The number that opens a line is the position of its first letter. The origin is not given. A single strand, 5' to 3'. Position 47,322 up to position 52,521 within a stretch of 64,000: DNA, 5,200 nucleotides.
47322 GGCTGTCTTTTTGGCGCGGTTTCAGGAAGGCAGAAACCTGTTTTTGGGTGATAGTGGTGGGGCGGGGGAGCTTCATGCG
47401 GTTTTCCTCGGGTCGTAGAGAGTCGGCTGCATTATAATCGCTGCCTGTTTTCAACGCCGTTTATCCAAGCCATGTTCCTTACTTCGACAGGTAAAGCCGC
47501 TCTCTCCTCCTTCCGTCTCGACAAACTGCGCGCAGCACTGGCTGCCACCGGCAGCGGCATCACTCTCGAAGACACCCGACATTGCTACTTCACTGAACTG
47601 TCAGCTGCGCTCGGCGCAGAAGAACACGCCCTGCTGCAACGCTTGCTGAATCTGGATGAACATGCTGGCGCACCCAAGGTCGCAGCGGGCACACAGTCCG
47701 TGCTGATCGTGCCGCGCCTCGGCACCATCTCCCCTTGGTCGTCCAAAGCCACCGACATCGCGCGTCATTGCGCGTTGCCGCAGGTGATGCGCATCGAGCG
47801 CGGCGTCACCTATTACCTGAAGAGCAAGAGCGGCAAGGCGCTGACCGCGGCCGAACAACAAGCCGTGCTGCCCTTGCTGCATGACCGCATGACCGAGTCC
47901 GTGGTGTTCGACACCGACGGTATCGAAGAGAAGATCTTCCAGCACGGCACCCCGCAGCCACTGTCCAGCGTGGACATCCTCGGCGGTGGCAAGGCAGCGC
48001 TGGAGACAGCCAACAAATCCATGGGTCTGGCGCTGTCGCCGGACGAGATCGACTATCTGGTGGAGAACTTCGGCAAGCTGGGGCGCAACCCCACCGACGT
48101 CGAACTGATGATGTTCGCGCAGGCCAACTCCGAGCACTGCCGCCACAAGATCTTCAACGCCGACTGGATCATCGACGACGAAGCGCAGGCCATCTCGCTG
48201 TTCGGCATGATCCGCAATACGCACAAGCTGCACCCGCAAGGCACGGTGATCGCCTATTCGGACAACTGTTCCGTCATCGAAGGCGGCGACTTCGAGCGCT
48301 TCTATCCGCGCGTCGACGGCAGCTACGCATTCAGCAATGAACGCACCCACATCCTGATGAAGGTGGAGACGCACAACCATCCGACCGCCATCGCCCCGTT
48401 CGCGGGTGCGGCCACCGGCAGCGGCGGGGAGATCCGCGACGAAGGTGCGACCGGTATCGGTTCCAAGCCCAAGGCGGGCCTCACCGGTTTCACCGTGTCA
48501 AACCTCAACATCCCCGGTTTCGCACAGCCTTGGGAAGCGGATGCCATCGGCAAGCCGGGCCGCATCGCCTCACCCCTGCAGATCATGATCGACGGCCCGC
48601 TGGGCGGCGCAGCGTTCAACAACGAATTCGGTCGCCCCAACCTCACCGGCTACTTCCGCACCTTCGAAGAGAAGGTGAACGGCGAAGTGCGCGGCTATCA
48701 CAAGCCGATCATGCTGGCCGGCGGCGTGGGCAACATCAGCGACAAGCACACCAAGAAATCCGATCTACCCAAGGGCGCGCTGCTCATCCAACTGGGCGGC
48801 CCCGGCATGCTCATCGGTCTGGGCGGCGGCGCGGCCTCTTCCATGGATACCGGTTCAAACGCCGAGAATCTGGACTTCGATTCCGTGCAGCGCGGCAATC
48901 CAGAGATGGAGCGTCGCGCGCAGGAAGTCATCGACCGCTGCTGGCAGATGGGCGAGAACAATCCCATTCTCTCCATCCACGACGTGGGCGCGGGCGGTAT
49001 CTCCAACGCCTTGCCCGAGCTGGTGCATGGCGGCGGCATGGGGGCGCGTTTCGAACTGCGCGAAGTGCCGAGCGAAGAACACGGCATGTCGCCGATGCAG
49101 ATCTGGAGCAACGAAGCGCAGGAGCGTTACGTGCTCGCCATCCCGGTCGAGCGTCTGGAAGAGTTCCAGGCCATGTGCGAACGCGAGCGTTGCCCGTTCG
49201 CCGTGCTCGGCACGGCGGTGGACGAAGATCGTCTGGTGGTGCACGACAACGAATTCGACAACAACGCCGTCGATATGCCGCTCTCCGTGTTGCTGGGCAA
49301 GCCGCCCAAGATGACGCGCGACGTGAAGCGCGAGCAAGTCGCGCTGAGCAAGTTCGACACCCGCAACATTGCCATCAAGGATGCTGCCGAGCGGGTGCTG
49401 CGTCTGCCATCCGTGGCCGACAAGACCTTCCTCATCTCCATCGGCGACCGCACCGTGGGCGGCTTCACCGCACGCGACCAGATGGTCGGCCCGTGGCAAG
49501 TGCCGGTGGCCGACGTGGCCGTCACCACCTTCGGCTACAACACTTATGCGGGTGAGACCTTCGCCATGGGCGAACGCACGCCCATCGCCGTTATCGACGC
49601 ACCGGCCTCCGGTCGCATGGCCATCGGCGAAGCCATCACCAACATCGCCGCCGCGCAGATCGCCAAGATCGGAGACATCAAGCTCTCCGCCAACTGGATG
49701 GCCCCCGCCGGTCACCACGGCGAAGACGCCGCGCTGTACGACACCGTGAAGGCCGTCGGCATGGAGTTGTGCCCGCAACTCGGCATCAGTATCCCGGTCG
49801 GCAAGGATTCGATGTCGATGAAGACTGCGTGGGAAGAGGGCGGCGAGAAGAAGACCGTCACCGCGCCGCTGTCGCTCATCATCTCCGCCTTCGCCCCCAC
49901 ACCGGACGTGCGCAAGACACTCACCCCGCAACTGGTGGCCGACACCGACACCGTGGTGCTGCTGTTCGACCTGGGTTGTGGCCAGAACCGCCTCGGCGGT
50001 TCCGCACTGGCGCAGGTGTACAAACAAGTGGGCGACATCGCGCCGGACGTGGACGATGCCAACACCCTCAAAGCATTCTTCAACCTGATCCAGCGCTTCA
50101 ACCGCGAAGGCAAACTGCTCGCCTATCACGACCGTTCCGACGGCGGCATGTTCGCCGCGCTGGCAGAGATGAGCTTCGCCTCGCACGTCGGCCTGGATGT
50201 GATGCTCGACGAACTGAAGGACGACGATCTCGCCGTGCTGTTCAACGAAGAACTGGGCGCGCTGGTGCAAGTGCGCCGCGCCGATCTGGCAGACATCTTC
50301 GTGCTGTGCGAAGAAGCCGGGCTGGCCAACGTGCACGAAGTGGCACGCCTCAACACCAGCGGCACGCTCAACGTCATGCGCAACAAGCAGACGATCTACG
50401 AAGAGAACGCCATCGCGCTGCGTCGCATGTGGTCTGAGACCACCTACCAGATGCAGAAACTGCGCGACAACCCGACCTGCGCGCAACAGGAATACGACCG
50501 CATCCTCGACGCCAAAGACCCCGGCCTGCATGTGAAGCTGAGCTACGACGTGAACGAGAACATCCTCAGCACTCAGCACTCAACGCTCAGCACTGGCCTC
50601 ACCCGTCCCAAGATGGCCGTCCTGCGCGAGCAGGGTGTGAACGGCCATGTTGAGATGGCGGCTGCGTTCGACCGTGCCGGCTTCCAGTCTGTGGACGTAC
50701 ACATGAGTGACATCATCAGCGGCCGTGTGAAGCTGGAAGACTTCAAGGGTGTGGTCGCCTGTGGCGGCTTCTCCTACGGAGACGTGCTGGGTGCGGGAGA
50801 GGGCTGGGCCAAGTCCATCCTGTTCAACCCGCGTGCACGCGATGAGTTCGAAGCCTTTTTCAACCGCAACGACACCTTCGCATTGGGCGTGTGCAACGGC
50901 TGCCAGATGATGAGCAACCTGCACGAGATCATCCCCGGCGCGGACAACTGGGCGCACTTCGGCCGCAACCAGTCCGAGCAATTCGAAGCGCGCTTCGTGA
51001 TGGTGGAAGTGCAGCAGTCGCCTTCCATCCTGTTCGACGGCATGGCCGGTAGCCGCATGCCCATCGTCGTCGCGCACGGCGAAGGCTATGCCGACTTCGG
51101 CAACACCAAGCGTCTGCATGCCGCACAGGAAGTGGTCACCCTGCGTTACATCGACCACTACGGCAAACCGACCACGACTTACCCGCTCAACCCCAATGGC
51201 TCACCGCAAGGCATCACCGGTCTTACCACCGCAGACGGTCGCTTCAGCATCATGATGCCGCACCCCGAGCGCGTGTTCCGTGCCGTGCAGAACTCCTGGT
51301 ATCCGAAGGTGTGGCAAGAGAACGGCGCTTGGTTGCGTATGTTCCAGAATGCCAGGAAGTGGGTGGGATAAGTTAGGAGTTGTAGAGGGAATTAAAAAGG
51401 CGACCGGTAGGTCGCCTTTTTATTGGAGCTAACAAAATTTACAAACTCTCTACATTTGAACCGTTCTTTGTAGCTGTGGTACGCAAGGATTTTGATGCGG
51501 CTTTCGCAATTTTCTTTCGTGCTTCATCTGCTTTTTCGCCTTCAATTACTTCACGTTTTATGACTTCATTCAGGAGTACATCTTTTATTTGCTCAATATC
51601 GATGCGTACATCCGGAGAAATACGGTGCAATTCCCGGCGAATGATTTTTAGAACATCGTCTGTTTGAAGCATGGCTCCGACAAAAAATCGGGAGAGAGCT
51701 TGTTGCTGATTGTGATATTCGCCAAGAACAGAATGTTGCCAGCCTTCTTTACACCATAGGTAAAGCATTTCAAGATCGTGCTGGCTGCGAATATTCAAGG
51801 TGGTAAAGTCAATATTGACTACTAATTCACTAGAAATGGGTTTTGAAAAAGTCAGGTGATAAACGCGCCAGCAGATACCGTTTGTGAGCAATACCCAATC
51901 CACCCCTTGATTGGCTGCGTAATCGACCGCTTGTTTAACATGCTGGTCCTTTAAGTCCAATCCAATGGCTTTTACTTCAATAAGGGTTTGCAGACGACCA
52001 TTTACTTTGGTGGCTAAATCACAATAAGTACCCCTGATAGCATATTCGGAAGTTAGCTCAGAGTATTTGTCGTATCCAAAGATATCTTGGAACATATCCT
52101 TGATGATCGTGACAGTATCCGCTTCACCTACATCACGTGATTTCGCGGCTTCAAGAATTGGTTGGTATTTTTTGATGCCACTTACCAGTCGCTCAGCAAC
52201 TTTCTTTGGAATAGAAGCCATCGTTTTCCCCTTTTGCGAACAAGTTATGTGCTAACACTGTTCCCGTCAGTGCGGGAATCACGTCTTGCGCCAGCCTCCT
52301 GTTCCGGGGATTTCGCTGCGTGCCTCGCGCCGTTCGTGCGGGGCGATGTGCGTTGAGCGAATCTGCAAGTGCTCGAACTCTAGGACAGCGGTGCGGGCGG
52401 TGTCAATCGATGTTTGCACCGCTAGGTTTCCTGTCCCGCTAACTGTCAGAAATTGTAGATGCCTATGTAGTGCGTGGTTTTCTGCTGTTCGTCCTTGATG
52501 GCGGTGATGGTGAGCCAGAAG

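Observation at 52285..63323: Four-copy promoter plus structured leader RNA: candidate new cis-regulatory RNA class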

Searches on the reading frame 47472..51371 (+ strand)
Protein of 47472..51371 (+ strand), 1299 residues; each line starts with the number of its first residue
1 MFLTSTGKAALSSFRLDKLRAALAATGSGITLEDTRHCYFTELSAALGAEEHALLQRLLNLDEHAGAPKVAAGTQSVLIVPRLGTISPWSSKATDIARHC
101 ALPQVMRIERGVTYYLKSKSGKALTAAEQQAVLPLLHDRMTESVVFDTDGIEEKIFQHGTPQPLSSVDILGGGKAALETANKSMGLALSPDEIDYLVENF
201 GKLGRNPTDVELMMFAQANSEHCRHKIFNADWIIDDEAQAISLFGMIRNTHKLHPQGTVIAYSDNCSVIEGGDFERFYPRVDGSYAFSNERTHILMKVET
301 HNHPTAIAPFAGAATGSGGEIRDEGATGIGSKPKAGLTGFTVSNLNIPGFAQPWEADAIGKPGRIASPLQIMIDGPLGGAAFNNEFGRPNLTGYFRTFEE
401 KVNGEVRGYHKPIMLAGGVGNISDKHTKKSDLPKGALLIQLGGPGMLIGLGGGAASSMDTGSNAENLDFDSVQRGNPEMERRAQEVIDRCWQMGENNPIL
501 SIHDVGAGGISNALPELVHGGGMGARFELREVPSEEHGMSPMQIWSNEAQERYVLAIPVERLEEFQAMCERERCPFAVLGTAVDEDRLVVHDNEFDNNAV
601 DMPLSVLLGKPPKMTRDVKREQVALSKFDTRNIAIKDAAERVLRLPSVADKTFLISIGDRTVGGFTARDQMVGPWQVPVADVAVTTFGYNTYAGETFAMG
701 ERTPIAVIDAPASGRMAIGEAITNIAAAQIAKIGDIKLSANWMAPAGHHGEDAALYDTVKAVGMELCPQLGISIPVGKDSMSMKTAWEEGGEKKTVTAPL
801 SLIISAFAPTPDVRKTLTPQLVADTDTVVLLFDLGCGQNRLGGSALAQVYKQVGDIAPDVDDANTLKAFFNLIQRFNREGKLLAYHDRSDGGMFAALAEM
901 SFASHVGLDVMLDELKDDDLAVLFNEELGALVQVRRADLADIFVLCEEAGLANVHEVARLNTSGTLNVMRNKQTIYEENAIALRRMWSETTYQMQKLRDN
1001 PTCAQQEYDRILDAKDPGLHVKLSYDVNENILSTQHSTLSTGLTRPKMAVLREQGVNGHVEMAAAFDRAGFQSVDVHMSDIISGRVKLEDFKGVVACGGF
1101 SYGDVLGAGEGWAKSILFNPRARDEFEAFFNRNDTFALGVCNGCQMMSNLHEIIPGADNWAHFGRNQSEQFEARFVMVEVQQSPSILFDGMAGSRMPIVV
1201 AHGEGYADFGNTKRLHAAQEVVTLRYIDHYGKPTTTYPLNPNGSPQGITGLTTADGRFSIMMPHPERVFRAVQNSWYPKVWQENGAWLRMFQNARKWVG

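Call 63: search_protein_families(library=pfam, proteins=[window:47472-51371:+], max_evalue=0.01)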
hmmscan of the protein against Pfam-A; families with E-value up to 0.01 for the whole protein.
window:47472-51371:+ (1299 aa): 5 families
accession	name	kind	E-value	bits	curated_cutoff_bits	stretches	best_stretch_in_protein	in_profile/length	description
PF13507.12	GATase_5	-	4.8e-110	367.1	27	1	1045-1298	1-260/260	CobB/CobQ-like glutamine amidotransferase domain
PF22689.1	FGAR-AT_PurM_N-like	-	1.4e-82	275.7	27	1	650-809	1-160/160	FGAR-AT PurM_N-like domain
PF02769.27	AIRS_C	-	9.1e-47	159.5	23.1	2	435-592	3-155/156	AIR synthase related protein, C-terminal domain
PF18076.6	FGAR-AT_N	-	1.1e-34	119.3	26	1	37-151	2-111/115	Formylglycinamide ribonucleotide amidotransferase N-terminal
PF18072.6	FGAR-AT_linker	-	8e-25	87.5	26.6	1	177-226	1-50/50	Formylglycinamide ribonucleotide amidotransferase linker domain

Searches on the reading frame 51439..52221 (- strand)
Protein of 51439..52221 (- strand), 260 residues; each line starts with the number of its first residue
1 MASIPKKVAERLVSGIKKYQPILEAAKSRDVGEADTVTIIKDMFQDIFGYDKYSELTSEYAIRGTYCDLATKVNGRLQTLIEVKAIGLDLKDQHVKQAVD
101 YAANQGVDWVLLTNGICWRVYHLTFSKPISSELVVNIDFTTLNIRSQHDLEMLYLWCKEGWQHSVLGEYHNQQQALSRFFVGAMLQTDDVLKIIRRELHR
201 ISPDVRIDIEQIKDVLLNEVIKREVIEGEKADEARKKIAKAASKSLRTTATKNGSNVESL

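Call 24: search_protein_families(library=pfam, proteins=[window:51439-52221:-], max_evalue=0.01)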
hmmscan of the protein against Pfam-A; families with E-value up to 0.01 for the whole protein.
window:51439-52221:- (260 aa): 1 family
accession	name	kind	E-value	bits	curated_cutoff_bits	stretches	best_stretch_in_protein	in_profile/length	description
PF13588.12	HSDR_N_2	-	1.5e-05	25.5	25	1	65-124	37-97/110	Type I restriction enzyme R protein N terminus (HSDR_N)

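Call 65: search_protein_families(library=padloc, proteins=[window:51439-52221:-], max_evalue=0.01)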
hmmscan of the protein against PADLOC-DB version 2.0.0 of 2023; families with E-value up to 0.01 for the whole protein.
window:51439-52221:- (260 aa): 1 family
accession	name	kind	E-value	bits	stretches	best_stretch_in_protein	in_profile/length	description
PDLC00459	JetA1|JetA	-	0.0055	13.7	1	130-181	52-106/486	DUF3375 domain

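Call 66: search_protein_families(library=ncbifam, proteins=[window:51439-52221:-], max_evalue=0.001)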
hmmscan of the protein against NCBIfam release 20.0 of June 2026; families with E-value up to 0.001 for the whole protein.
window:51439-52221:- (260 aa): 0 families

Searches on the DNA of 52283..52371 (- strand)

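Call 28: build_rna_model(alignment_id=A4, structure=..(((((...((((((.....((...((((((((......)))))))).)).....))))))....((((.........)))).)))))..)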
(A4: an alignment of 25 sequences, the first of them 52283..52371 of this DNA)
Model R1 built from alignment A4 (25 sequences, 91 columns); structure: as given.
model positions 89; base pairs 25; branch points 1; effective number of sequences 1.63; information 0.641 bits per position. Calibrated on 0.2 Mb of random sequence (short: E-values are rough).
structure used (alignment columns):
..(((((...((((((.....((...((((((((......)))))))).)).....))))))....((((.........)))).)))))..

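Call 29: search_with_rna_model(model_id=R1, source=window, filters=off, max_evalue=10)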
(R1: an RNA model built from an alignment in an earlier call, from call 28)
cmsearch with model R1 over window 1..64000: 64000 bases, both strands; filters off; matches with E-value up to 10: 41.
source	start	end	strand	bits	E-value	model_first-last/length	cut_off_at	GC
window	52283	52371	-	101.9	1.1e-29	1-89/89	no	0.65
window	57458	57545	-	96.7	4.6e-28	1-89/89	no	0.6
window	63202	63288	-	84.5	3.3e-24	1-89/89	no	0.62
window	60027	60114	-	82.2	1.9e-23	1-89/89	no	0.58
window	59909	59972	+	16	0.015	1-89/89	no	0.47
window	31402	31498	-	12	0.29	1-89/89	no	0.65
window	40383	40458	+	11.6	0.38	1-89/89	no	0.55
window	1275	1332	+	11.4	0.42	1-89/89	no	0.67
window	16448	16520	-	10.6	0.77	1-89/89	no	0.56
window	45290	45341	+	9.9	1.2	1-89/89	no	0.52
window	36260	36298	+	9.8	1.4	1-89/89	no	0.59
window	44409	44497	-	9.6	1.6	1-89/89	no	0.56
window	56266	56332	-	9.2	2.1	1-89/89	no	0.45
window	43103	43126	-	9.2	2.2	1-89/89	no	0.58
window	57427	57471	+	8.8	2.9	1-89/89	no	0.62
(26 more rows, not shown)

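Call 30: search_with_rna_model(model_id=R1, sources=[L003, L005, L011, L013, L017, L052, L068, L072, L086, L087, L088, L091, L104, L119, L120, L121, L122, L126, L127, L129, L131, L136, L137, L054, L062], max_evalue=1)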
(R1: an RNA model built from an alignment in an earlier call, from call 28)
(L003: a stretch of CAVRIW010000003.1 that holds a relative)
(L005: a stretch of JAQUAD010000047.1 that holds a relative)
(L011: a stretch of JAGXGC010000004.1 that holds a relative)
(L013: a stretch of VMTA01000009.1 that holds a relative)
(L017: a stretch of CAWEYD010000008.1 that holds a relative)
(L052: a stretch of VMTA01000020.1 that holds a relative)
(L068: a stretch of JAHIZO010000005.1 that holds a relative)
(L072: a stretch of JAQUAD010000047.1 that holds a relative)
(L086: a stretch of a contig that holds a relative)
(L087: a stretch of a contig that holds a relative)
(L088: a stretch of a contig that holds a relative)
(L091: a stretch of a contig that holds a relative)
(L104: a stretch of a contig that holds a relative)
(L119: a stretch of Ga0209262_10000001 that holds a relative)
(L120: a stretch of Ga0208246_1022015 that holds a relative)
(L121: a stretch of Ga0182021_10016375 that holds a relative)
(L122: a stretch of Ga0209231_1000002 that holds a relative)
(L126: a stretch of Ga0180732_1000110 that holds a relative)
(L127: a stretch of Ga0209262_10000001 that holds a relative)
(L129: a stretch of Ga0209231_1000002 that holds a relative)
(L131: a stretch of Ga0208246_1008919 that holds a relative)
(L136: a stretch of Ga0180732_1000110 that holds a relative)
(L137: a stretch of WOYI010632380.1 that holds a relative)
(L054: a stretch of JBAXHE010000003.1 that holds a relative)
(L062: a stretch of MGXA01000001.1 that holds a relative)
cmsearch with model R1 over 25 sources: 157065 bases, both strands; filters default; matches with E-value up to 1: 34.
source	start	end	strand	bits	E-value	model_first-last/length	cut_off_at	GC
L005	3995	4083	+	100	1e-28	1-89/89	no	0.62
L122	1130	1217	+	98.7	2.6e-28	1-89/89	no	0.65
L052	732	819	-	98.4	3.3e-28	1-89/89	no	0.62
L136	989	1076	+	98.4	3.3e-28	1-89/89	no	0.62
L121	5068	5156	-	98.4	3.4e-28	1-89/89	no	0.63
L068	2606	2693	+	97.1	8.9e-28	1-89/89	no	0.6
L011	7642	7729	+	97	9.2e-28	1-89/89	no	0.59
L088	333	421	-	97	9.5e-28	1-89/89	no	0.65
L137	333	421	-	97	9.5e-28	1-89/89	no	0.65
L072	524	611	+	96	1.9e-27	1-89/89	no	0.62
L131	1913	1999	+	92.8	2e-26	1-89/89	no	0.67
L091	5162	5250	+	91.6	4.7e-26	1-89/89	no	0.65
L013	5187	5274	-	91.2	6.3e-26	1-89/89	no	0.59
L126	828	915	+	91.2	6.3e-26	1-89/89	no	0.59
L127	5907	5994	+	91.2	6.3e-26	1-89/89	no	0.59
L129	3043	3130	+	91.2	6.3e-26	1-89/89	no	0.59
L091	1634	1720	+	90.7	8.8e-26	1-89/89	no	0.66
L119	1458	1547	+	90.2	1.3e-25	1-89/89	no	0.71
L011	5072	5159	+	89.4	2.3e-25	1-89/89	no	0.57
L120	1466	1554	+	86.7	1.7e-24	1-89/89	no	0.58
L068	32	119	+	86.2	2.5e-24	1-89/89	no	0.56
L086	7070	7157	+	83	2.5e-23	1-89/89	no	0.62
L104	3860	3946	+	82.5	3.5e-23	1-89/89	no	0.64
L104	5951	6038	+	78.5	6.4e-22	1-89/89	no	0.61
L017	7234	7323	+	76.2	3.5e-21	1-89/89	no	0.64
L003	7069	7158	+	75.6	5.4e-21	1-89/89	no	0.6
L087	5287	5375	-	63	5.2e-17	1-89/89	no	0.65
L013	2623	2701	-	39.1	1.8e-09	1-89/89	no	0.54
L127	8480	8559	+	34.1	6.9e-08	1-89/89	no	0.57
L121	1362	1449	-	32.8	1.8e-07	1-89/89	no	0.64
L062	2621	2699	-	17.8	0.0097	1-89/89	no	0.75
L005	5573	5644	+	17.3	0.014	1-89/89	no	0.54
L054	3894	3981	+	16.3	0.03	1-89/89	no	0.55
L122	2738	2795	+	13.1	0.31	1-89/89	no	0.64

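Call 57: search_with_rna_model(model_id=R1, sources=[window, L003, L005, L011, L013, L017, L052, L068, L072, L086, L087, L088, L091, L104, L119, L120, L121, L122, L127, L131, L139, L141, L143, L147, L149], max_evalue=1e-12, make_alignment=true)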
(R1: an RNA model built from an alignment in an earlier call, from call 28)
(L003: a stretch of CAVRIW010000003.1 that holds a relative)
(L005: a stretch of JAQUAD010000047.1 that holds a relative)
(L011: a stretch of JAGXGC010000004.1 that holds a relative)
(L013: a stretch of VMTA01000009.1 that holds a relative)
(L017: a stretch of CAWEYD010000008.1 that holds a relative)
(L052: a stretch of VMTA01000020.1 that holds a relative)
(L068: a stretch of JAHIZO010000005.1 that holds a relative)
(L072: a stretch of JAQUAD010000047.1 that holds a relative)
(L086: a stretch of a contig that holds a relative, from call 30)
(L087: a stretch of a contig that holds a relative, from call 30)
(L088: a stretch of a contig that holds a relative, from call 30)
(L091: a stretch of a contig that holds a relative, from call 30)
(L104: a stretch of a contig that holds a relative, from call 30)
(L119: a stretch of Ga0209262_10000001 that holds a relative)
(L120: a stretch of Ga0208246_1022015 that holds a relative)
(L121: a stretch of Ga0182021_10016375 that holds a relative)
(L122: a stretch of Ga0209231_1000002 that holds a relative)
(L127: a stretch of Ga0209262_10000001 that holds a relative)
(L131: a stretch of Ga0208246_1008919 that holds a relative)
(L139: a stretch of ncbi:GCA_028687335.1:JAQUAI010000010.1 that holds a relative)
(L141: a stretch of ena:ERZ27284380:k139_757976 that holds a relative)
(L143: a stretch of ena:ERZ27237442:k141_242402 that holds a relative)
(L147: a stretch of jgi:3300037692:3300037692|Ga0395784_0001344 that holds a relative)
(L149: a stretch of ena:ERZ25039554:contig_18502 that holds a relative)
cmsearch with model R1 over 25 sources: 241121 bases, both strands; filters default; matches with E-value up to 1e-12: 36.
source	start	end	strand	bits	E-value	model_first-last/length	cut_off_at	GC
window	52283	52371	-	101.9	3.9e-29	1-89/89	no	0.65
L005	3995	4083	+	100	1.5e-28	1-89/89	no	0.62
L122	1130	1217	+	98.7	4e-28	1-89/89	no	0.65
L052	732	819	-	98.4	5e-28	1-89/89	no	0.62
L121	5068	5156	-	98.4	5.2e-28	1-89/89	no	0.63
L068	2606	2693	+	97.1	1.4e-27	1-89/89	no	0.6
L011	7642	7729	+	97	1.4e-27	1-89/89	no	0.59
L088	333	421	-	97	1.5e-27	1-89/89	no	0.65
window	57458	57545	-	96.8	1.7e-27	1-89/89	no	0.6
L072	524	611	+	96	2.9e-27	1-89/89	no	0.62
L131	1913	1999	+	92.8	3.1e-26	1-89/89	no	0.67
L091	5162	5250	+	91.6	7.3e-26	1-89/89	no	0.65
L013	5187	5274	-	91.2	9.7e-26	1-89/89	no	0.59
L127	5907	5994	+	91.2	9.7e-26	1-89/89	no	0.59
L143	5801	5889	+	90.9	1.2e-25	1-89/89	no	0.63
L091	1634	1720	+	90.7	1.4e-25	1-89/89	no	0.66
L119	1458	1547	+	90.2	2e-25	1-89/89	no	0.71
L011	5072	5159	+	89.4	3.5e-25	1-89/89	no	0.57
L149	9041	9128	+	89.3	4e-25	1-89/89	no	0.64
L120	1466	1554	+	86.7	2.6e-24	1-89/89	no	0.58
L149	2744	2833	+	86.3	3.6e-24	1-89/89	no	0.62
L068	32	119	+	86.2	3.8e-24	1-89/89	no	0.56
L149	6732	6821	+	84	1.8e-23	1-89/89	no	0.62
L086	7070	7157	+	83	3.9e-23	1-89/89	no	0.62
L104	3860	3946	+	82.5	5.3e-23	1-89/89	no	0.64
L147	5848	5937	+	79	6.9e-22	1-89/89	no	0.67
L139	2863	2950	+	78.8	8e-22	1-89/89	no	0.58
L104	5951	6038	+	78.5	9.8e-22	1-89/89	no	0.61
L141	2854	2941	+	78.5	9.8e-22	1-89/89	no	0.64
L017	7234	7323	+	76.2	5.3e-21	1-89/89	no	0.64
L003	7069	7158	+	75.6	8.2e-21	1-89/89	no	0.6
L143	2862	2948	+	67.5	3e-18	1-89/89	no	0.68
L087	5287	5375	-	63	8e-17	1-89/89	no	0.65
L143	284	371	+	58.5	2e-15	1-89/89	no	0.59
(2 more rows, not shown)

Alignment A5: 36 matches aligned to the model, 95 columns, each read 5' to 3' on its own strand. Consensus structure (alignment columns), stored with it:
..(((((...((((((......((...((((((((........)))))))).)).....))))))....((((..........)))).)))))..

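Call 79: search_with_rna_model(model_id=R1, sources=[L151, L152, L153, L154], max_evalue=1, show_alignments=6)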
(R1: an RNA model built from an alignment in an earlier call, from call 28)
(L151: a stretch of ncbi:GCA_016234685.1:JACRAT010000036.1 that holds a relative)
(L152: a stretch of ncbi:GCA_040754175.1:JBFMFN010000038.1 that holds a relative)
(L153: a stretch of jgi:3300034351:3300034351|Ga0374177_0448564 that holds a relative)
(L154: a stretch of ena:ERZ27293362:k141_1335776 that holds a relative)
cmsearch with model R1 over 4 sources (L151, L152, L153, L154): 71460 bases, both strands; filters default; matches with E-value up to 1: 4.
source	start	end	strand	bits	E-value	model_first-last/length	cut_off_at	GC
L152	15431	15517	+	68.1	6e-19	1-89/89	no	0.68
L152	12855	12940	+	57.7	1.1e-15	1-89/89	no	0.6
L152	9876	9962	+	55.8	4.3e-15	1-89/89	no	0.64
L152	38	91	-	12.7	0.18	1-89/89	no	0.67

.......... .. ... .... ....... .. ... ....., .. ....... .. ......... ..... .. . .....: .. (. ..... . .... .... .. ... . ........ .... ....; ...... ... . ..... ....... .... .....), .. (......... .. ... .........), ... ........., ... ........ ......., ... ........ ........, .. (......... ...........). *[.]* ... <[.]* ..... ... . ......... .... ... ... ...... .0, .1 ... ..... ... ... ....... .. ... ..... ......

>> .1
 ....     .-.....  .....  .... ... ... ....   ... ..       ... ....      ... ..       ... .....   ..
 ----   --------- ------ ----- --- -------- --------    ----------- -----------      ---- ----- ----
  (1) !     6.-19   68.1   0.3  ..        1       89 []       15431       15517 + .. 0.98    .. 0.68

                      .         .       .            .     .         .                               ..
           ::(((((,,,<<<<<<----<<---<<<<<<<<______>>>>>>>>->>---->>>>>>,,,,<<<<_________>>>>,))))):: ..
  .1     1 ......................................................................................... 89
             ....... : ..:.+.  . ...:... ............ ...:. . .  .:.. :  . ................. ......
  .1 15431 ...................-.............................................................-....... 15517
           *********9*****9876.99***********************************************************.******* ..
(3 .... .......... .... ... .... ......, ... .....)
